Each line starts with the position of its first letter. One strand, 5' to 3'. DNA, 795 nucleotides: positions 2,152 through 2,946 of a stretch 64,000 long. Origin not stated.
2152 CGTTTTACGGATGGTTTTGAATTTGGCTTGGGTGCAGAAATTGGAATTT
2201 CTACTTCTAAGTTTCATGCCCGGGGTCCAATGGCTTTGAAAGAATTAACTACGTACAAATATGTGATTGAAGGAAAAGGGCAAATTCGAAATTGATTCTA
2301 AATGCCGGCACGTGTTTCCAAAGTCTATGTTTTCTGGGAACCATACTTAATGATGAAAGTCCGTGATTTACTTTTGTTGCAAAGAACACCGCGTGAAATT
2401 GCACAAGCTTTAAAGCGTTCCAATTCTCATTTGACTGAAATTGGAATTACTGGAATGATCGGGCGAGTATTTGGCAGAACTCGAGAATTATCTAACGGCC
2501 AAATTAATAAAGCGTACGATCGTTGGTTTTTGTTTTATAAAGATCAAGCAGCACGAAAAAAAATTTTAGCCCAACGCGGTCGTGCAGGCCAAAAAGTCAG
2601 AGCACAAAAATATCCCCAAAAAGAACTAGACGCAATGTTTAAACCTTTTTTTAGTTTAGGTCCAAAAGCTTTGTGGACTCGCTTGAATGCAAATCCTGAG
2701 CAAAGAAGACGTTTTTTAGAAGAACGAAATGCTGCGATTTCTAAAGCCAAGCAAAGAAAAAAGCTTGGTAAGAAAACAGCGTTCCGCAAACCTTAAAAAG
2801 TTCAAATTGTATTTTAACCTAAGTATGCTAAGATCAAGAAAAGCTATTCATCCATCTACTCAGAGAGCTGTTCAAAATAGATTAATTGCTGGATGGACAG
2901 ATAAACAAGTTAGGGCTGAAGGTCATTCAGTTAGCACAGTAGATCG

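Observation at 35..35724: Expanded family of small, very basic proteins with repeated LuxR/sigma70-region-4-like HTH segments, and a second paralog pair with a shared C-terminal motif, interspersed among housekeeping genes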

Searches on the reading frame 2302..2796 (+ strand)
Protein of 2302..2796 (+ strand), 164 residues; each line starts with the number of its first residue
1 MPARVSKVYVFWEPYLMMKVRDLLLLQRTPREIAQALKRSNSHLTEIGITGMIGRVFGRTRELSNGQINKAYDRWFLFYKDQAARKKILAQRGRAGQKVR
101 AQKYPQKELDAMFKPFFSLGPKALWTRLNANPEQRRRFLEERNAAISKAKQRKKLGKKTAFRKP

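Call 4: search_protein_families(library=pfam, proteins=[window:2302-2796:+], max_evalue=1)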
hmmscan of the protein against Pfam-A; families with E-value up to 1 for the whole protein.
window:2302-2796:+ (164 aa): 0 families

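Call 74: search_protein_families(library=phrogs, proteins=[window:2302-2796:+], max_evalue=0.05)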
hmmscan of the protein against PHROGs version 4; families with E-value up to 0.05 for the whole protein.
window:2302-2796:+ (164 aa): 0 families

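Call 75: search_protein_families(library=ncbifam, proteins=[window:2302-2796:+], max_evalue=0.05)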
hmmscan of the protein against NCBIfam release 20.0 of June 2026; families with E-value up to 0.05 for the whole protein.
window:2302-2796:+ (164 aa): 0 families

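Call 101: search_protein_families(library=padloc, proteins=[window:2302-2796:+], max_evalue=0.01)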
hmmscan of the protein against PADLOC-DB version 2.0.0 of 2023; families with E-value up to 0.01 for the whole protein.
window:2302-2796:+ (164 aa): 0 families
